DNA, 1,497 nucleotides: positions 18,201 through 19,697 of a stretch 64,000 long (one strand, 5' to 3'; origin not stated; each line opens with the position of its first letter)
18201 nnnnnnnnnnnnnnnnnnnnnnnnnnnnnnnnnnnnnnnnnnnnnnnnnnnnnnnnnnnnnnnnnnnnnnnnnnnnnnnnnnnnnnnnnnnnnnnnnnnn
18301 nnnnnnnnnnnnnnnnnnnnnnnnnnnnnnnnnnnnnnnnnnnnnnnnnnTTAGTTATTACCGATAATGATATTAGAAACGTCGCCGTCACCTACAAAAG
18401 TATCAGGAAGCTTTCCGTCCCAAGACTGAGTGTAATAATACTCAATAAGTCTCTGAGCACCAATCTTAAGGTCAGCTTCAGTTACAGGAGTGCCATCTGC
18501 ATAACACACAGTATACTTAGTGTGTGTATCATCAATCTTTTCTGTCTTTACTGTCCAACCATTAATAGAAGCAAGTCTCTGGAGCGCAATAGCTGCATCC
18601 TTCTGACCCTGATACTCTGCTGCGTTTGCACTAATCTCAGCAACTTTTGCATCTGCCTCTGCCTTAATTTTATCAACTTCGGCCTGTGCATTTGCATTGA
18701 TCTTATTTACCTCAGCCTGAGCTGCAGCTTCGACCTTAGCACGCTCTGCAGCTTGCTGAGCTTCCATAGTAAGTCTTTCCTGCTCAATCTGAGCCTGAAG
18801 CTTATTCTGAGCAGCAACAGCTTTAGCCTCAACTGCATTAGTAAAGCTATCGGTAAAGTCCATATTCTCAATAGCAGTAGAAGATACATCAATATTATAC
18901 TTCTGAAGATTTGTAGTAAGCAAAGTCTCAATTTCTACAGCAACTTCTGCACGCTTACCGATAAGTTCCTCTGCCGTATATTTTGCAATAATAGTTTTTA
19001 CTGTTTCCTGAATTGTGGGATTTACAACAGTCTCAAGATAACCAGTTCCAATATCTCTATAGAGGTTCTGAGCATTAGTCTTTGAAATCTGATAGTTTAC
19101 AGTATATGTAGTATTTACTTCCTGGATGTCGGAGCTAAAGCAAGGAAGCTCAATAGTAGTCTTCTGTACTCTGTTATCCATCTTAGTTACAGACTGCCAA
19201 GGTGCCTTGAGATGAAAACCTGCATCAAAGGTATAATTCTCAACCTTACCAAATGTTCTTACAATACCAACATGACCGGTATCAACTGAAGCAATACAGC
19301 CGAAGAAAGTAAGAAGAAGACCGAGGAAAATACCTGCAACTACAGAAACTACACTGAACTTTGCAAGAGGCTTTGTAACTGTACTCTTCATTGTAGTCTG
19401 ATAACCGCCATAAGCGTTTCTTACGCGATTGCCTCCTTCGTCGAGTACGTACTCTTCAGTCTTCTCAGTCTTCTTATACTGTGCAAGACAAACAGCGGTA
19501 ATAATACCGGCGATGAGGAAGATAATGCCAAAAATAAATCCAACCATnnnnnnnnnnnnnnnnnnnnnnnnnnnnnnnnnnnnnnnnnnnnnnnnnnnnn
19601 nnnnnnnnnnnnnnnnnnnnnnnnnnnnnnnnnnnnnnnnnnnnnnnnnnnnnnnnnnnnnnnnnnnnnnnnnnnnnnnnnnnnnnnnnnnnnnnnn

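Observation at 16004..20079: Accessory island (lipoprotein, PnuC, NadR, SPFH/band-7, GatB/YqeY) wedged between tail genes and unknown genes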

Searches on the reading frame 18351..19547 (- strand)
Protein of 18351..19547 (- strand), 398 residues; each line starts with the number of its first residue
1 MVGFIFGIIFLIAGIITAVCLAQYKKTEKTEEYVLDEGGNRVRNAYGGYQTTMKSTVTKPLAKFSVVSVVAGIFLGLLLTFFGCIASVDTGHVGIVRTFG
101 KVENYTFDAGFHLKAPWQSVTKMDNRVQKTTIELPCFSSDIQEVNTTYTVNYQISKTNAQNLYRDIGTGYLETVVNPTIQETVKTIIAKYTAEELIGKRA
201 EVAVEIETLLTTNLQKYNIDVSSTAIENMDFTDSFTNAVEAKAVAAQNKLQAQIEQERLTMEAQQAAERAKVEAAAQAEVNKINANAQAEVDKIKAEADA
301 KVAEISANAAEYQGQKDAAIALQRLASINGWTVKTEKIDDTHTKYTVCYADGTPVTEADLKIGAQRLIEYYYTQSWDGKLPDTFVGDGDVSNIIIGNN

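Call 3: search_protein_families(library=pfam, proteins=[window:18351-19547:-], max_evalue=0.01)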
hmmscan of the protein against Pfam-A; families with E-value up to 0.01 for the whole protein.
window:18351-19547:- (398 aa): 2 families
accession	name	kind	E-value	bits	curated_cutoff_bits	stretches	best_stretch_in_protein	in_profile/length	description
PF01145.31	Band_7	-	3.9e-31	108.9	23.6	1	87-258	2-173/176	SPFH domain / Band 7 family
PF13273.12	DUF4064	-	0.0013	19.3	32.1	1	2-87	11-78/102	Protein of unknown function (DUF4064)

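Call 4: search_protein_families(library=phrogs, proteins=[window:18351-19547:-], max_evalue=0.001)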
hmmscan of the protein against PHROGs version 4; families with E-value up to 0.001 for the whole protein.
window:18351-19547:- (398 aa): 1 family
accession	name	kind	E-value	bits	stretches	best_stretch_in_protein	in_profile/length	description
phrog_200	-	other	1.4e-45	157.1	1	66-394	81-356/379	lipoprotein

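Call 26: search_protein_families(library=padloc, proteins=[window:18351-19547:-], max_evalue=0.01)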
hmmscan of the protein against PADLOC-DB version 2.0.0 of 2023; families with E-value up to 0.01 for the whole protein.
window:18351-19547:- (398 aa): 0 families

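Call 28: search_protein_families(library=ncbifam, proteins=[window:18351-19547:-], max_evalue=0.001)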
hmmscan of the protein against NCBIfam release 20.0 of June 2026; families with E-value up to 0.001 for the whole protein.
window:18351-19547:- (398 aa): 1 family
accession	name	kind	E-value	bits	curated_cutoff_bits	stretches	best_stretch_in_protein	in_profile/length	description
TIGR01932.1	hflC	equivalog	4.7e-10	38.8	134.4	1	72-309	9-277/318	protease modulator HflC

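Call 40: find_related_loci(query=window:18351-19547:-, collection=viral_contigs, flank=6000)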
Query window:18351-19547:- (398 aa) in viral_contigs; peptide patterns used: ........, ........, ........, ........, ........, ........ (x = any residue, [..] = any of these).
21 stretches matched a pattern; 2 encode a relative of the query (tblastn E <= 1e-3); 2 distinct loci.
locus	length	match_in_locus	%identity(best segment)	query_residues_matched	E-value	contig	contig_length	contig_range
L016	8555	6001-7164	72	1-389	7e-174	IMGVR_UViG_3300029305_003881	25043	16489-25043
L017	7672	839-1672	46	74-398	7e-67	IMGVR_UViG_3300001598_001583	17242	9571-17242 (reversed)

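Call 50: find_homologous_proteins(query=window:18351-19547:-, max_evalue=0.001)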
Query window:18351-19547:- (398 aa): 3291 proteins with E <= 0.001 among 8000 candidates; the best 120 are listed.
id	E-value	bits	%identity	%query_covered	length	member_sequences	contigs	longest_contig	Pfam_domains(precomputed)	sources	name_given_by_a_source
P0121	1.8e-254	861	100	100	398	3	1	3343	PF01145.32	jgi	jgi:regulator of protease activity HflC (stomatin/prohibitin superfamily)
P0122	4.2e-233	791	91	100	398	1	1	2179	PF01145.32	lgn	-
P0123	1.2e-232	790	90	100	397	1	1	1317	PF01145.32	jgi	jgi:regulator of protease activity HflC (stomatin/prohibitin superfamily)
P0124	1.6e-232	789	91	100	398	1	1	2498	PF01145.32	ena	-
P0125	1.5e-230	783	90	100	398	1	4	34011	PF01145.32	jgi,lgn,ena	jgi:regulator of protease activity HflC (stomatin/prohibitin superfamily)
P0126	6.2e-228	774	89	100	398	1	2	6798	PF01145.32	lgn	-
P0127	1.5e-227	773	88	100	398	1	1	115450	PF01145.32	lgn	-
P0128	7.9e-224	761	87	100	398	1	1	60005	PF01145.32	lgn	-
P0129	1.1e-223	760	87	100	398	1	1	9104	PF01145.32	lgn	-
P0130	6.2e-223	758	86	100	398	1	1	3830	PF01145.32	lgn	-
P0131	2.6e-222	756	86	100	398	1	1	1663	PF01145.32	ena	-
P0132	2.5e-221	752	86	100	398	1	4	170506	PF01145.32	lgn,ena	-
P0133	2.1e-220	749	86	100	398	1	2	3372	PF01145.32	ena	-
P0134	1.6e-219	746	85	100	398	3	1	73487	PF01145.32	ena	-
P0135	2.4e-213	726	83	100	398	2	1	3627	PF01145.32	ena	-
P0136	3.8e-212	722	82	100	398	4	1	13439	PF01145.32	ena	-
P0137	3.4e-209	712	83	100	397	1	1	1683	PF01145.32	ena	-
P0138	7.8e-209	711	82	100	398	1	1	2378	PF01145.32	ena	-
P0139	1.2e-207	707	82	100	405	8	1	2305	PF01145.32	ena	-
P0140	1.2e-207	707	83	97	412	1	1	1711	PF01145.32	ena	-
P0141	1.4e-207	707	83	99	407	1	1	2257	PF01145.32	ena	-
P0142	2.4e-205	700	81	100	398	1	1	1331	PF01145.32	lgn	-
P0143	1.2e-204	697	81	100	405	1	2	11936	PF01145.32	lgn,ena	-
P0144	1.8e-204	697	81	100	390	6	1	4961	PF01145.32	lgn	-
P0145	2.1e-204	697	83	100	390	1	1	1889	PF01145.32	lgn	-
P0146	4.0e-204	696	81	100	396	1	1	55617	PF01145.32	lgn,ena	-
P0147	1.1e-203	694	82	100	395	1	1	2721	PF01145.32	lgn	-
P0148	1.1e-203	694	82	100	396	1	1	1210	PF01145.32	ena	-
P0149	1.7e-203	694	81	100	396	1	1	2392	PF01145.32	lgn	-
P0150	1.0e-202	691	81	100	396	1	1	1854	PF01145.32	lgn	-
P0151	2.9e-202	690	81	97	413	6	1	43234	PF01145.32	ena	-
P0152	3.5e-202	689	81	100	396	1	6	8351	PF01145.32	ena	-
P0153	2.8e-201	686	81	99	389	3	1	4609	PF01145.32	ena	-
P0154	5.7e-201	685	81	100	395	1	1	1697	PF01145.32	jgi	jgi:regulator of protease activity HflC (stomatin/prohibitin superfamily)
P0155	9.1e-201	685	79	100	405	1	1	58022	PF01145.32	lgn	-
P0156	4.4e-200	682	81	96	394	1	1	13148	PF01145.32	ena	-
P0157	7.0e-200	682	76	100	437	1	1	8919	PF01145.32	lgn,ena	-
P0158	1.5e-199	681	81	99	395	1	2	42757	PF01145.32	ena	-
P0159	3.7e-199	679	80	100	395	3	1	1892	PF01145.32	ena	-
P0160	9.0e-199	678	80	97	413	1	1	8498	PF01145.32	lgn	-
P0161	4.2e-197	673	81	100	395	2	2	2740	PF01145.32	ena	-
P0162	6.0e-197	672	79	100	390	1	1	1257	PF01145.32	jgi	jgi:regulator of protease activity HflC (stomatin/prohibitin superfamily)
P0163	5.7e-196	669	79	100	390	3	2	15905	PF01145.32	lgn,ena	-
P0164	5.8e-196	669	74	100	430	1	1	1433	PF01145.32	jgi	jgi:regulator of protease activity HflC (stomatin/prohibitin superfamily)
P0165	9.1e-196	668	77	100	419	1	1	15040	PF01145.32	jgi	jgi:regulator of protease activity HflC (stomatin/prohibitin superfamily)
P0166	1.0e-195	668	78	100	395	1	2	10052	PF01145.32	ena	-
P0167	3.5e-195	666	76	100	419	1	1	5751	PF01145.32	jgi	jgi:regulator of protease activity HflC (stomatin/prohibitin superfamily)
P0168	3.9e-195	666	76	100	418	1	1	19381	PF01145.32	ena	-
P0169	5.2e-195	666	79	100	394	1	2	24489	PF01145.32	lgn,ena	-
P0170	3.4e-194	663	73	100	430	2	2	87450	PF01145.32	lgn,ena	-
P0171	3.5e-194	663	78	100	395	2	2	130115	PF01145.32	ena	-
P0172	6.6e-194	662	79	99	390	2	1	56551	PF01145.32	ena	-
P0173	1.5e-193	661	77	100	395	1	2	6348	PF01145.32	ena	-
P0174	1.7e-193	661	79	100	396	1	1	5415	PF01145.32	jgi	jgi:regulator of protease activity HflC (stomatin/prohibitin superfamily)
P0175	2.7e-193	660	73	100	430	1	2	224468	PF01145.32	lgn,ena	-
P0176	8.1e-193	659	78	100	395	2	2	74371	PF01145.32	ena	-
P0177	8.8e-193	658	78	100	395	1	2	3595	PF01145.32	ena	-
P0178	1.6e-192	658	79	100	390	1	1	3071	PF01145.32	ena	-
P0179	6.9e-192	656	77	100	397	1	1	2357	PF01145.32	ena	-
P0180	2.2e-191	654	77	100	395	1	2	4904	PF01145.32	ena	-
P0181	4.5e-191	653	77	99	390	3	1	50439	PF01145.32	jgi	jgi:regulator of protease activity HflC (stomatin/prohibitin superfamily)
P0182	3.4e-190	650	77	99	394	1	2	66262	PF01145.32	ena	-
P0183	4.3e-190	650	76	100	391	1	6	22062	PF01145.32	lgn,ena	-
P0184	1.0e-189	648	77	100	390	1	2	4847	PF01145.32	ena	-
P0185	2.5e-188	644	76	100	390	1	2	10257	PF01145.32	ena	-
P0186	9.9e-188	642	82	90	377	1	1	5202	PF01145.32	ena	-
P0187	1.0e-187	642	75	100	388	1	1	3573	PF01145.32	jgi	jgi:regulator of protease activity HflC (stomatin/prohibitin superfamily)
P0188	2.5e-187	641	75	100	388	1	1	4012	PF01145.32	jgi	jgi:regulator of protease activity HflC (stomatin/prohibitin superfamily)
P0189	4.2e-187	640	76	99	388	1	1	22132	PF01145.32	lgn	-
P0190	8.3e-187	639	76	93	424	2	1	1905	PF01145.32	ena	-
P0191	1.2e-186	638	78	99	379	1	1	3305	PF01145.32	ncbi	-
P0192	1.3e-186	638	77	99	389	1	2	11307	PF01145.32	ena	-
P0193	1.7e-186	638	76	100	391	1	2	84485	PF01145.32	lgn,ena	-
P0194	2.0e-186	638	75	100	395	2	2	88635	PF01145.32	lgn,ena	-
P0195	5.3e-186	636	74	100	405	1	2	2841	PF01145.32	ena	-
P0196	7.0e-186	636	78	99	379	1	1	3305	PF01145.32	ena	-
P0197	1.3e-185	635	76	93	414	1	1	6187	PF01145.32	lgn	-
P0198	3.6e-185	633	74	100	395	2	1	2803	PF01145.32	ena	-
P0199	7.6e-185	632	75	100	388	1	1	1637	PF01145.32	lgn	-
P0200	1.3e-183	628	74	100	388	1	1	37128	PF01145.32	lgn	-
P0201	1.3e-183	628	74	100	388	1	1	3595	PF01145.32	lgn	-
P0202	3.3e-183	627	75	100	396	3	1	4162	PF01145.32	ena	-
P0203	3.9e-183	627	72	100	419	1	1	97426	PF01145.32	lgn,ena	-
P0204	1.3e-181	622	75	100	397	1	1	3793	PF01145.32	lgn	-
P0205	1.9e-181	621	75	99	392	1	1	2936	PF01145.32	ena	-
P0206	3.5e-181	620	73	97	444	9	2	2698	PF01145.32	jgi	jgi:regulator of protease activity HflC (stomatin/prohibitin superfamily)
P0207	3.7e-181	620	74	100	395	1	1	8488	PF01145.32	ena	-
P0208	5.6e-181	620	76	100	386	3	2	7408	PF01145.32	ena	-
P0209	1.3e-180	618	72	100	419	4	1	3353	PF01145.32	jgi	jgi:regulator of protease activity HflC (stomatin/prohibitin superfamily)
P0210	3.0e-180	617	75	100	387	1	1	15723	PF01145.32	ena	-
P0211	4.4e-180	617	73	99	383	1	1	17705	PF01145.32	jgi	jgi:regulator of protease activity HflC (stomatin/prohibitin superfamily)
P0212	5.7e-180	616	74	100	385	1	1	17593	PF01145.32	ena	-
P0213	4.1e-179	614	74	100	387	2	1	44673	PF01145.32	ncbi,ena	-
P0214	8.6e-179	612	74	97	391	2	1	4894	PF01145.32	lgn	-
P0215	1.1e-178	612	74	100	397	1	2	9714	PF01145.32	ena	-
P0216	2.7e-178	611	74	99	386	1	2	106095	PF01145.32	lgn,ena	-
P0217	5.3e-178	610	73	100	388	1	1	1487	PF01145.32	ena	-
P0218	6.6e-177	606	75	99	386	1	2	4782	PF01145.32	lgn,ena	-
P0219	8.3e-177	606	76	93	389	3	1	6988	PF01145.32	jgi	jgi:regulator of protease activity HflC (stomatin/prohibitin superfamily)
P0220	2.1e-176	605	72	97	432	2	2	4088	PF01145.32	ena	-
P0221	3.9e-176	604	74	99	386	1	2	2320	PF01145.32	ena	-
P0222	5.1e-176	603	73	100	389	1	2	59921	PF01145.32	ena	-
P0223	5.7e-176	603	73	100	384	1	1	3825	PF01145.32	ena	-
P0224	8.3e-176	603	73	100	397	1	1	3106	PF01145.32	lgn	-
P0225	8.6e-176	603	79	87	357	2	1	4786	PF01145.32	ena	-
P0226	9.9e-176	602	70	100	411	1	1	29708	PF01145.32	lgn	-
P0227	4.3e-175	600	75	97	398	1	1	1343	PF01145.32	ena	-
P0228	6.6e-175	600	73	100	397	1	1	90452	PF01145.32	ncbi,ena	-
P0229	8.3e-175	599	68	100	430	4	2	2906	PF01145.32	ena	-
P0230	1.4e-174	599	73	100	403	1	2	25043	PF01145.32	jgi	-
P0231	7.5e-174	596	74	100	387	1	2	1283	PF01145.32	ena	-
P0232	9.6e-174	596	73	100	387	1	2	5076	PF01145.32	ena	-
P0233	6.4e-173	593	69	100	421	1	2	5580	PF01145.32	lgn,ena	-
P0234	8.7e-173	593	67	100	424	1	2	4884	PF01145.32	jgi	jgi:regulator of protease activity HflC (stomatin/prohibitin superfamily)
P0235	8.7e-173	593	74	97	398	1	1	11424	PF01145.32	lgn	-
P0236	1.5e-172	592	72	100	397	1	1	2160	PF01145.32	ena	-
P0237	7.2e-172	590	73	100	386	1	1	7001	PF01145.32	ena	-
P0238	1.9e-171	588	72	100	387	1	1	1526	PF01145.32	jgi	jgi:regulator of protease activity HflC (stomatin/prohibitin superfamily)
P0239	1.5e-170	585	73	100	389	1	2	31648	PF01145.32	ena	-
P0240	2.3e-170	585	72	100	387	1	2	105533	PF01145.32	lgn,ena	-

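Call 51: find_encoding_contigs(protein=P0132, flank=8000, max_places=2)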
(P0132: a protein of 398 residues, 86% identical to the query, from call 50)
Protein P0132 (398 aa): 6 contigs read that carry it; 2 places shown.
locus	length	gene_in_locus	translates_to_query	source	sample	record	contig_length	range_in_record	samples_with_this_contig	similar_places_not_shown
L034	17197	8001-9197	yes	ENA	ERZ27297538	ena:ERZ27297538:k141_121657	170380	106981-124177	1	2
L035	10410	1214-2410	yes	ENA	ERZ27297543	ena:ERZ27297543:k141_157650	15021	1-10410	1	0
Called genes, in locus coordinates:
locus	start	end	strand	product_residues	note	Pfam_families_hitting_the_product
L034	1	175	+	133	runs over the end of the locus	-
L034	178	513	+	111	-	-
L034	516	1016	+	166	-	-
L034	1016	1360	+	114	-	-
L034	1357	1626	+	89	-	-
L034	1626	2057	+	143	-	-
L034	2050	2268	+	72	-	-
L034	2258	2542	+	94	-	-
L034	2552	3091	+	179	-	PF13521:AAA_28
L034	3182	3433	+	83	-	-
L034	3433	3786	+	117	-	-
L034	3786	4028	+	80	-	-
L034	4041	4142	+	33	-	-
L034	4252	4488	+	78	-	-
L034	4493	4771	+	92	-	-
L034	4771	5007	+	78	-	-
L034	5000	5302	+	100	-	-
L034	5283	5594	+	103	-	-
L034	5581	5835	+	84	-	-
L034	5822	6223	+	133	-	-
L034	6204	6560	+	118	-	-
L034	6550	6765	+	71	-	-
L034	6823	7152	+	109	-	-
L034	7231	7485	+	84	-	-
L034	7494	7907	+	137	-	-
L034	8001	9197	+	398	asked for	PF01145:Band_7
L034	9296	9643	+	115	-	PF07650:KH_2 (weak)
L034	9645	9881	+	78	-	-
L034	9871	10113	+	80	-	-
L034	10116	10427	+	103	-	-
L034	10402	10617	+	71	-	-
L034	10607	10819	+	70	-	-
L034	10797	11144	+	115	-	-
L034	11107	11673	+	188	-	-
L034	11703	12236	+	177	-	PF21448:DNMK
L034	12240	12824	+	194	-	PF00265:TK, PF13401:AAA_22 (faint)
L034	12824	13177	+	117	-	-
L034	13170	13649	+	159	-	-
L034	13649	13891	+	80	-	-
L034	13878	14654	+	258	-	PF04446:Thg1, PF14413:Thg1C (faint)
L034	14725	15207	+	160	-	-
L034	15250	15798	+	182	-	-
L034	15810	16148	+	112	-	-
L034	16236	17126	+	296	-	PF04055:Radical_SAM (weak)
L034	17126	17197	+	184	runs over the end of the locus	PF00075:RNase_H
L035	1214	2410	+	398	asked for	PF01145:Band_7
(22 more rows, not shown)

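Call 52: find_encoding_contigs(protein=P0175, flank=8000, max_places=2)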
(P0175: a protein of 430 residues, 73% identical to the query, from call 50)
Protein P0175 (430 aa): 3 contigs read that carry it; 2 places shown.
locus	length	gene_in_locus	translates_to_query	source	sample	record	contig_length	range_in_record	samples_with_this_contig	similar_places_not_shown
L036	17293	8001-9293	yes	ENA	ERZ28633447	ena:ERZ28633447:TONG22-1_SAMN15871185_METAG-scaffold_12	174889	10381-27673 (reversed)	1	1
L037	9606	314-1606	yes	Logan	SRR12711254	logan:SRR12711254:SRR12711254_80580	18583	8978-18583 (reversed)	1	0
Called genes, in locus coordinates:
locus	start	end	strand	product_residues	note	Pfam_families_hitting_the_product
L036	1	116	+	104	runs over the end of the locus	-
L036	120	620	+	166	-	-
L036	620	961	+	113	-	-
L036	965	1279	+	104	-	-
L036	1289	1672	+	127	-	-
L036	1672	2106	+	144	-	-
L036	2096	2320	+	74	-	-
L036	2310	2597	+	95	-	-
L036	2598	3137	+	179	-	PF13521:AAA_28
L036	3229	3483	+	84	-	-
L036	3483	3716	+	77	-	-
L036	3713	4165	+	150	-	-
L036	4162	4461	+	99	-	-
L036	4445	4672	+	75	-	-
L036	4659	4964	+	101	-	-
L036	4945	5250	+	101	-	-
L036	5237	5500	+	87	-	-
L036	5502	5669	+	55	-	-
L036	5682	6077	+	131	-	-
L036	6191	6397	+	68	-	-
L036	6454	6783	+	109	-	-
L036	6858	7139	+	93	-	-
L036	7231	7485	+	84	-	-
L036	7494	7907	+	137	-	-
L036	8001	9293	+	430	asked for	PF01145:Band_7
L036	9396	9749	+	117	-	PF07650:KH_2 (weak)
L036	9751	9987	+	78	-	-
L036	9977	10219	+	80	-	-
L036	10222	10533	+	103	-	-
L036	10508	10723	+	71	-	-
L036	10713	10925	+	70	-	PF00684:DnaJ_CXXCXGXG (faint)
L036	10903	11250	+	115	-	-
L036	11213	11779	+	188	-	-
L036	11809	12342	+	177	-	PF21448:DNMK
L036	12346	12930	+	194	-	PF00265:TK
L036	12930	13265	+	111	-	-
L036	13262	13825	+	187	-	-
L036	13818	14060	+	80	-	-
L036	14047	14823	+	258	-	PF04446:Thg1, PF14413:Thg1C (faint)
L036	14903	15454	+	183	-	-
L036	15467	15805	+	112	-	-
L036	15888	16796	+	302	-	PF04055:Radical_SAM (weak)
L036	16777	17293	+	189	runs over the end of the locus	PF00075:RNase_H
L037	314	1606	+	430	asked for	PF01145:Band_7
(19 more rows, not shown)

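Call 53: find_encoding_contigs(protein=P0127, flank=8000, max_places=2)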
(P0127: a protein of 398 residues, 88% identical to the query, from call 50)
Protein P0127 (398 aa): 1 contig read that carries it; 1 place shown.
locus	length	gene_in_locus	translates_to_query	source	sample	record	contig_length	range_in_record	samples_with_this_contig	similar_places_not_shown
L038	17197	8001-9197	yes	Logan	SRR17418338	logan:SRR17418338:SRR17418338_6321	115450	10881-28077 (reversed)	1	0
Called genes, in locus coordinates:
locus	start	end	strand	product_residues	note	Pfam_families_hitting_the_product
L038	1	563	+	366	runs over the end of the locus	PF01510:Amidase_2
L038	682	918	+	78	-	-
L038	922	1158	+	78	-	-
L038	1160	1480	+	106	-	-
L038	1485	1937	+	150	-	-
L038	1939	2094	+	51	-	-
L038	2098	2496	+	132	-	-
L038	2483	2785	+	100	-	-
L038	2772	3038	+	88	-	-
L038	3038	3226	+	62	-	-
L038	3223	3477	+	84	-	-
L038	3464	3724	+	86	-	-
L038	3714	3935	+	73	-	-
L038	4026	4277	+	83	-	PF14354:Lar_restr_allev (weak)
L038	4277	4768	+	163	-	-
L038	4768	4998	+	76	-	-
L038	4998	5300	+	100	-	-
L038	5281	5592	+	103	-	-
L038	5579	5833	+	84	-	-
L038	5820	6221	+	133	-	-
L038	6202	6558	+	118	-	-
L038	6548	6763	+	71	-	-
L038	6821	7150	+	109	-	-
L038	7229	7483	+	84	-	-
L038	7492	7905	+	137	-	-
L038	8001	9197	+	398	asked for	PF01145:Band_7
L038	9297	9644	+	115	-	PF07650:KH_2 (weak)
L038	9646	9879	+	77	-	-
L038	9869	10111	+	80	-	-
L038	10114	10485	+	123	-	-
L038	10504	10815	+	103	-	-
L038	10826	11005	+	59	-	-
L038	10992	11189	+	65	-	-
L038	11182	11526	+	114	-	-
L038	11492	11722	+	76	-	-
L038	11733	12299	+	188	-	-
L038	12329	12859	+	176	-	PF21448:DNMK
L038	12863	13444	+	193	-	PF00265:TK, PF13604:AAA_30 (weak)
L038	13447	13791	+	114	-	-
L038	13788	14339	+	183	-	-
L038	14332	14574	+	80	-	PF10269:Tmemb_185A (weak)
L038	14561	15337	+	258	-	PF04446:Thg1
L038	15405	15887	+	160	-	-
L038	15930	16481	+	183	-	-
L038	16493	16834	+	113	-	-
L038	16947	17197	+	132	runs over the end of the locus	PF25682:Phage_VG64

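Call 55: find_encoding_contigs(protein=P0125, flank=10000, max_places=2)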
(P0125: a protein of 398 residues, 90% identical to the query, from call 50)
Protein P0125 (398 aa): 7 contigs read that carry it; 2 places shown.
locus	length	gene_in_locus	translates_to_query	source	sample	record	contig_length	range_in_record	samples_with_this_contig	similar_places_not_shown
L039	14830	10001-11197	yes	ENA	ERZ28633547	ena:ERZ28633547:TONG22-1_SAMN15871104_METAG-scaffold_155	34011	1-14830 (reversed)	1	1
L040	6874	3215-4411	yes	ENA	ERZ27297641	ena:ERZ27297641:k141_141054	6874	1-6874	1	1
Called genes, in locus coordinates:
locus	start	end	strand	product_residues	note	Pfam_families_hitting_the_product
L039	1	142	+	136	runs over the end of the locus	-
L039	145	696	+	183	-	-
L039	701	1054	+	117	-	-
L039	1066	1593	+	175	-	-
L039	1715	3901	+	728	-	PF01510:Amidase_2, PF01832:Glucosaminidase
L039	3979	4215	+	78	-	-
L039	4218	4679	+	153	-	-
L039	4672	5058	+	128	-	-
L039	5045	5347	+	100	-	-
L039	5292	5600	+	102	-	-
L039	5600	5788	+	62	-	-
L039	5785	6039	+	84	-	-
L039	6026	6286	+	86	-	PF13240:Zn_Ribbon_1 (faint)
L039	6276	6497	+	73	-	-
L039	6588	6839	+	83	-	PF14354:Lar_restr_allev (faint)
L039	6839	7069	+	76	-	-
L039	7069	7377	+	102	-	-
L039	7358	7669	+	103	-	-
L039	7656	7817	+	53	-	-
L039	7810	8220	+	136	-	-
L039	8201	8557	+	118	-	-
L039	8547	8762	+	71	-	-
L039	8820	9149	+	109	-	-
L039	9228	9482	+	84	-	-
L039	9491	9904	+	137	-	-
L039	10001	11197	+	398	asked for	PF01145:Band_7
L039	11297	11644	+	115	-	PF07650:KH_2 (weak)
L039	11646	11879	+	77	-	-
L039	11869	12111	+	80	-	-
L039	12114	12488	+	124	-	-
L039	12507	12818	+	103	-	-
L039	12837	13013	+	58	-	-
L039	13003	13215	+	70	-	-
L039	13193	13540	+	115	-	-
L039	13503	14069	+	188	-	-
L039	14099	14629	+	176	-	PF21448:DNMK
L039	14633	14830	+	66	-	?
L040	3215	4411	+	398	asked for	PF01145:Band_7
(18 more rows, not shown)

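Call 56: find_encoding_contigs(protein=P0134, flank=10000, max_places=1)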
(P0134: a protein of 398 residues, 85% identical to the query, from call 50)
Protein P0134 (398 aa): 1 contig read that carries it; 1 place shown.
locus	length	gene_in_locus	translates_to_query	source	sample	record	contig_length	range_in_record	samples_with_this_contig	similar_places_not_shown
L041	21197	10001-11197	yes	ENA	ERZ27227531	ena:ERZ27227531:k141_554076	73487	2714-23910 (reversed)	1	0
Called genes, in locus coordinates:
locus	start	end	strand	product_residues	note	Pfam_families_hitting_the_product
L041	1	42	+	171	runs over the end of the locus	-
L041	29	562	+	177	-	PF01467:CTP_transf_like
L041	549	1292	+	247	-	PF02540:NAD_synthase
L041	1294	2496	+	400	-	PF17767:NAPRTase_N, PF04095:NAPRTase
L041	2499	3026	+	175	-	PF00857:Isochorismatase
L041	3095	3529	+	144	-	PF09424:YqeY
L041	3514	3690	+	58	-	-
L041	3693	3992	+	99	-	-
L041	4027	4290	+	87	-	-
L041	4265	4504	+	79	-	-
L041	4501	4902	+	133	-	-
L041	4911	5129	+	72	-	-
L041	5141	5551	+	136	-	-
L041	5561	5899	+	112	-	-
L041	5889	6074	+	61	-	-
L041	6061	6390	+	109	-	-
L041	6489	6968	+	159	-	-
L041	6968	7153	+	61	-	-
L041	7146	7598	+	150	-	-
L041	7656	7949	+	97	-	-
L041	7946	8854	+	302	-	-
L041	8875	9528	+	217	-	-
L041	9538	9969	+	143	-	-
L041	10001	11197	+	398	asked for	PF01145:Band_7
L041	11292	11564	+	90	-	-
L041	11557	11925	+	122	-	-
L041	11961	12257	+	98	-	-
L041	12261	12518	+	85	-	-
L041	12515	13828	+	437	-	-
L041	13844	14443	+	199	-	PF00265:TK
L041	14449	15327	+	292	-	PF04446:Thg1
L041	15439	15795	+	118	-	-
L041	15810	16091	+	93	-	-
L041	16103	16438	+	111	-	-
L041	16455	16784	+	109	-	-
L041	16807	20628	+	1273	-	-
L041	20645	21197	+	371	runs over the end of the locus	-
